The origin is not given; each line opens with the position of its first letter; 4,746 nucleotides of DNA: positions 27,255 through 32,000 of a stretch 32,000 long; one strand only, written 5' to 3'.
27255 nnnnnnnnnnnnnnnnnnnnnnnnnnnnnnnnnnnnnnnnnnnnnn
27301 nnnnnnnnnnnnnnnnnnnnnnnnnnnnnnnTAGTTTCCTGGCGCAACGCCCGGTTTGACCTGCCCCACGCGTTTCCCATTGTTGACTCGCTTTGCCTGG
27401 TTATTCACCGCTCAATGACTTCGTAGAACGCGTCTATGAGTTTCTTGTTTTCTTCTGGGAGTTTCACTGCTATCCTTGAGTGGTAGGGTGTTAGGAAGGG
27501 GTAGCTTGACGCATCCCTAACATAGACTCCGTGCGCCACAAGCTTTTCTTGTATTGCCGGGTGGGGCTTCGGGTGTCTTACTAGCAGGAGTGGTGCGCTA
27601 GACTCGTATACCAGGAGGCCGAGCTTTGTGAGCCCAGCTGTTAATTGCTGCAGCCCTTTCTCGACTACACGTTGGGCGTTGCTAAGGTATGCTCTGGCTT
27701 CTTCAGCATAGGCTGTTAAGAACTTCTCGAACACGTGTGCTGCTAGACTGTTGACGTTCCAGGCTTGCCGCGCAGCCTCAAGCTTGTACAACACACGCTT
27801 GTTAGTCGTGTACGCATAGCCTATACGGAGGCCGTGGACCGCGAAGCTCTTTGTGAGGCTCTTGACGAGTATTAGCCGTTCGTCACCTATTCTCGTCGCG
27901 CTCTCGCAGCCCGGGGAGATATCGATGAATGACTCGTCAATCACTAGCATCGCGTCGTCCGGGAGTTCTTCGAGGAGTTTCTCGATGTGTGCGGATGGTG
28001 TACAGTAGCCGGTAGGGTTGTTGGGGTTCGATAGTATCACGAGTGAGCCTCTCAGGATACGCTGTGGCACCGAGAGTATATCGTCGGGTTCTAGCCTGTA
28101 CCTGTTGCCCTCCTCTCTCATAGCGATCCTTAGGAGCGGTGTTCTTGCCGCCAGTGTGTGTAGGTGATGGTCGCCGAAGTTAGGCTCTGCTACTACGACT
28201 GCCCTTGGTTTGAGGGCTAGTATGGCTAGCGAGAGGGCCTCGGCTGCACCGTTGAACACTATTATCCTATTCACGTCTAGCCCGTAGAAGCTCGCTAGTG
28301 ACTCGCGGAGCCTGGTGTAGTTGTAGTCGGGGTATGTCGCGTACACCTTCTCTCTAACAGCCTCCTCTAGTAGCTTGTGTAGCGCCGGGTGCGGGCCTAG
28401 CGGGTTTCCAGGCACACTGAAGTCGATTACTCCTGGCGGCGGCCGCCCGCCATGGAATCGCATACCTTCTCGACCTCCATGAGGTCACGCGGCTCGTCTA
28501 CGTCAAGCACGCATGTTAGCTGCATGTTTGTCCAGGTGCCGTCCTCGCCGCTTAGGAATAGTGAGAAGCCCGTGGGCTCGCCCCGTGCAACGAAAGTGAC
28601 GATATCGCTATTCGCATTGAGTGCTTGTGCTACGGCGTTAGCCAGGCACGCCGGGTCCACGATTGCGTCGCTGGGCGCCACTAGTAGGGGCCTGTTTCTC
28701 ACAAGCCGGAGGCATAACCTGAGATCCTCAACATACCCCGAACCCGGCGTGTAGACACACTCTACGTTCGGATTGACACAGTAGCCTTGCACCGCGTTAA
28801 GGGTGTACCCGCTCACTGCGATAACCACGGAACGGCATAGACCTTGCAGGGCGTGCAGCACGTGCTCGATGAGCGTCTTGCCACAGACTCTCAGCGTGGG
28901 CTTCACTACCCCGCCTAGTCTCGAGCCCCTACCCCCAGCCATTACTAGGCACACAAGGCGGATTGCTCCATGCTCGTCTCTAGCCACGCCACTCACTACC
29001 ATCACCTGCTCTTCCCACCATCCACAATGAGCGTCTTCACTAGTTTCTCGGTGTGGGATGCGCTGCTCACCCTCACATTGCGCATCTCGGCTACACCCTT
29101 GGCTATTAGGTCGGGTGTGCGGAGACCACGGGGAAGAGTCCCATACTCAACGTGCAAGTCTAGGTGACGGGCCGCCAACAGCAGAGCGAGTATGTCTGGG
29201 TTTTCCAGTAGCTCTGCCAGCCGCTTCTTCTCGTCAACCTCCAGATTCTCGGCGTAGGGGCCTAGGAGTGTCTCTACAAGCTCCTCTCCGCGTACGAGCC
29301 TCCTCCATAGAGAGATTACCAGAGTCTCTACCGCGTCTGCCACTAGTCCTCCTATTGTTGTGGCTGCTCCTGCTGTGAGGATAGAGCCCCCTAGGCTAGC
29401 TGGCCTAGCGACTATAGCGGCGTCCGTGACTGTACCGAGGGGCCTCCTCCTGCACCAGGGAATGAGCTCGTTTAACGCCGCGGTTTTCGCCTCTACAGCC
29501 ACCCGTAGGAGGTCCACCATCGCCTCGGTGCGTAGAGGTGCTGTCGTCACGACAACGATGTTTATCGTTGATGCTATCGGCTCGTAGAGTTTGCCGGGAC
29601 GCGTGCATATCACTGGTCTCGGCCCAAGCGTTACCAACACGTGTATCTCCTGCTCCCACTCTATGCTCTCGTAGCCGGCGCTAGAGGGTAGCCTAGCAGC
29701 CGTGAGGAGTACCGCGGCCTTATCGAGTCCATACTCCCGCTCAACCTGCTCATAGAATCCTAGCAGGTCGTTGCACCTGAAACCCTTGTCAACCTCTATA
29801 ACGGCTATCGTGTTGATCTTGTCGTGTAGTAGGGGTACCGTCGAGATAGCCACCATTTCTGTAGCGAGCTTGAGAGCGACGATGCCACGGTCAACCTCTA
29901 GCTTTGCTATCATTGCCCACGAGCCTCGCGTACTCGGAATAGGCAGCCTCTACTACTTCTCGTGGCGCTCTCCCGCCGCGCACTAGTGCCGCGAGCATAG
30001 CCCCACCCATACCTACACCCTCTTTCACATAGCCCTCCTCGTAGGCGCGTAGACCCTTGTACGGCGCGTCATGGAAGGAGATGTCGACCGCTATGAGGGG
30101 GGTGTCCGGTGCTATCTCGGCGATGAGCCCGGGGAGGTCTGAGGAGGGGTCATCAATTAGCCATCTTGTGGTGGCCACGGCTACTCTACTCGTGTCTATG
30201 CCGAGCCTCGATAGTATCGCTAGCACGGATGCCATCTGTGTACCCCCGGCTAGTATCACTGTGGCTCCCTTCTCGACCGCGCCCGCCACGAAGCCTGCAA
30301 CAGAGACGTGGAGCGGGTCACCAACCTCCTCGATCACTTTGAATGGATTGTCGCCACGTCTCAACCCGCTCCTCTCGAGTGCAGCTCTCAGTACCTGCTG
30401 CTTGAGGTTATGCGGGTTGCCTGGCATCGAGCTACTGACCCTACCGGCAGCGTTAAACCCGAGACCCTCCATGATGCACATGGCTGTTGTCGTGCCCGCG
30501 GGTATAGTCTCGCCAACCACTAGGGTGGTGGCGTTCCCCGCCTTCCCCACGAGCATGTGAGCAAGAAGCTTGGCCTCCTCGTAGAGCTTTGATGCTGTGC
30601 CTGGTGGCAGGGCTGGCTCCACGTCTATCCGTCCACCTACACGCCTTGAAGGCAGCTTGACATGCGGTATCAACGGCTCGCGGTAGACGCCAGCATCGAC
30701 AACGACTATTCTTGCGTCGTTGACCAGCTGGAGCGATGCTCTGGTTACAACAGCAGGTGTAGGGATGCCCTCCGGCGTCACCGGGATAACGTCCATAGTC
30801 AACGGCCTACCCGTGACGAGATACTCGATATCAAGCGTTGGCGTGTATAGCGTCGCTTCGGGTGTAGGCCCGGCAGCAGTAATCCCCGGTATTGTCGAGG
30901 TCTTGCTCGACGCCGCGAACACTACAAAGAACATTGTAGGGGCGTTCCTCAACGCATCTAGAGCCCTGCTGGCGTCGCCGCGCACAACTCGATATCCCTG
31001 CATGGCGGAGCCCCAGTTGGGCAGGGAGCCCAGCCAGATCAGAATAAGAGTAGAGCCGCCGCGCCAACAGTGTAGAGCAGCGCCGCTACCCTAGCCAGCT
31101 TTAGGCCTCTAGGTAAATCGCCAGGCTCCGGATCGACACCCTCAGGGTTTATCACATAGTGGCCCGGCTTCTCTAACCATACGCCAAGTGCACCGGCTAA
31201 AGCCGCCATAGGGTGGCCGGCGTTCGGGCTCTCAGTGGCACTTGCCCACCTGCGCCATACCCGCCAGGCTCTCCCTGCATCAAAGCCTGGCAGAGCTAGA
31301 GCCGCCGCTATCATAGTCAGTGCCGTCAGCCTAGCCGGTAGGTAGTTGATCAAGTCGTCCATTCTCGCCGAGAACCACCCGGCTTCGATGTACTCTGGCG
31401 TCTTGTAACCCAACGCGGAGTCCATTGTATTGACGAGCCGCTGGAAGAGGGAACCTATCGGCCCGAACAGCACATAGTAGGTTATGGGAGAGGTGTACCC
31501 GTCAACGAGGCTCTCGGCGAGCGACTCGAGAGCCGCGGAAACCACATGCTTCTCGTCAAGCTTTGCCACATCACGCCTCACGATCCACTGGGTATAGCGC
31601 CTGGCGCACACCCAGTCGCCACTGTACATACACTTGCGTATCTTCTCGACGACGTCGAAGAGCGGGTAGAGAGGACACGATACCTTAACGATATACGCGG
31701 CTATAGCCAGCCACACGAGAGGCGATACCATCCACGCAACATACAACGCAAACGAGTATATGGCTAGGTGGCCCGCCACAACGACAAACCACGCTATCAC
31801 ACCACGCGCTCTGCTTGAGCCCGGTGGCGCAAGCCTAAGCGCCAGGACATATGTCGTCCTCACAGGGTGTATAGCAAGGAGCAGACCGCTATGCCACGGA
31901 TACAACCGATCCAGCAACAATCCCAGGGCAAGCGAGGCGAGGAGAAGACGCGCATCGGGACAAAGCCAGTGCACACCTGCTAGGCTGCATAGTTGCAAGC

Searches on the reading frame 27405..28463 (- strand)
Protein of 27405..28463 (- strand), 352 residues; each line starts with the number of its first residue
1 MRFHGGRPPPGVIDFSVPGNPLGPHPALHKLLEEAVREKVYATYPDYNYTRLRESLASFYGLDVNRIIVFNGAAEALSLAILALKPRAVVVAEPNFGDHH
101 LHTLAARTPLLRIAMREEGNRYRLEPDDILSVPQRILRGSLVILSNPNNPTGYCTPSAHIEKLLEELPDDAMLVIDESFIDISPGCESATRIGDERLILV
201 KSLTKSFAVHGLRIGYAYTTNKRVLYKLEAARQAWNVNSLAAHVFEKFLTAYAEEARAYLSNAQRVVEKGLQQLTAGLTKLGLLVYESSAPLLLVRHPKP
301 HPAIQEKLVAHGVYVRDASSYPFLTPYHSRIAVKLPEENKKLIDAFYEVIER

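Call 41: search_protein_families(library=pfam, proteins=[window:27405-28463:-], max_evalue=0.001)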
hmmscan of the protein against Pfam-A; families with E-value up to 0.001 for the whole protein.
window:27405-28463:- (352 aa): 1 family
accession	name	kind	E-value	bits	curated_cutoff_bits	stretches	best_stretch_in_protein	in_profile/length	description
PF00155.27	Aminotran_1_2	-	6.1e-40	138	19.7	1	13-345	4-360/361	Aminotransferase class I and II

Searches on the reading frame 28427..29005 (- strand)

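Call 41: search_protein_families(library=pfam, proteins=[window:28427-29005:-], max_evalue=0.001)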
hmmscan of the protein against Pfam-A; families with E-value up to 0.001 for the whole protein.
window:28427-29005:- (192 aa): 3 families
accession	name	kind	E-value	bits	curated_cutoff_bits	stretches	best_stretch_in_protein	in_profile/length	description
PF12804.13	NTP_transf_3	-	1.1e-18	68.3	27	1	19-144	1-127/160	MobA-like NTP transferase domain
PF00483.29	NTP_transferase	-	3.5e-05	24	21.2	1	20-140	3-137/245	Nucleotidyl transferase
PF01128.25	IspD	-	9.7e-05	22.7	27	1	18-99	2-85/221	2-C-methyl-D-erythritol 4-phosphate cytidylyltransferase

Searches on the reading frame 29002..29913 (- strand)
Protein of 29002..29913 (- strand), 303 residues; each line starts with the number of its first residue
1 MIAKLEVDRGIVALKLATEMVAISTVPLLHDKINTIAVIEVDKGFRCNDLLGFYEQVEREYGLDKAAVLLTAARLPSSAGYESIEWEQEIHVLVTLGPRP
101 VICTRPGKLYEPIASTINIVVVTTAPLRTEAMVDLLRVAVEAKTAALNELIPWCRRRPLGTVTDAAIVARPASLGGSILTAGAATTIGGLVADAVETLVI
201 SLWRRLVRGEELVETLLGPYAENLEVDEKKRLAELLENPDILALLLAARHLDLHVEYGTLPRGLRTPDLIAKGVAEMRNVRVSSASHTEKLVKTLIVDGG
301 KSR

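Call 41: search_protein_families(library=pfam, proteins=[window:29002-29913:-], max_evalue=0.001)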
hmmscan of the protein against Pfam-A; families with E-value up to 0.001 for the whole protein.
window:29002-29913:- (303 aa): 1 family
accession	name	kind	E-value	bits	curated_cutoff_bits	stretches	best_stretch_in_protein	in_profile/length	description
PF01955.23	CbiZ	-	1.8e-34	119.8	27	1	16-197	2-189/191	Adenosylcobinamide amidohydrolase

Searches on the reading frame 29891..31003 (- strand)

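Call 41: search_protein_families(library=pfam, proteins=[window:29891-31003:-], max_evalue=0.001)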
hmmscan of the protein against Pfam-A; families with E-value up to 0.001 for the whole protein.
window:29891-31003:- (370 aa): 1 family
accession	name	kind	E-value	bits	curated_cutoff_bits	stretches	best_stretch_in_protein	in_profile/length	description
PF02277.22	DBI_PRT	-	1.3e-09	38.2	22.6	1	95-262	95-256/329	Phosphoribosyltransferase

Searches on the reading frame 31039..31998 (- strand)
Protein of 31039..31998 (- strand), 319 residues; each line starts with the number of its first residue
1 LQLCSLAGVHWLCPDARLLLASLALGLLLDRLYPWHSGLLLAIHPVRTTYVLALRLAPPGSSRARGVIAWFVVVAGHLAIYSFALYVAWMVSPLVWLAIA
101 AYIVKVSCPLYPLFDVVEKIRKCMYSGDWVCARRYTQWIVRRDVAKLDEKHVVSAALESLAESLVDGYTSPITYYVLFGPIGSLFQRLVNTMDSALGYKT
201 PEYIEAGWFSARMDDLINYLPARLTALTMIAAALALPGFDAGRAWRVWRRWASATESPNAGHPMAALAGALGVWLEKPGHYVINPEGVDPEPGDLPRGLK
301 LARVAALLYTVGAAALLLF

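Call 41: search_protein_families(library=pfam, proteins=[window:31039-31998:-], max_evalue=0.001)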
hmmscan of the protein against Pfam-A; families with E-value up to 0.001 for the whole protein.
window:31039-31998:- (319 aa): 1 family
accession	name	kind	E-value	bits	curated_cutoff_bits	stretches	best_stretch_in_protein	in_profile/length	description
PF03186.18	CobD_Cbib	-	3.1e-77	260.1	34.4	1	23-285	1-256/282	CobD/Cbib protein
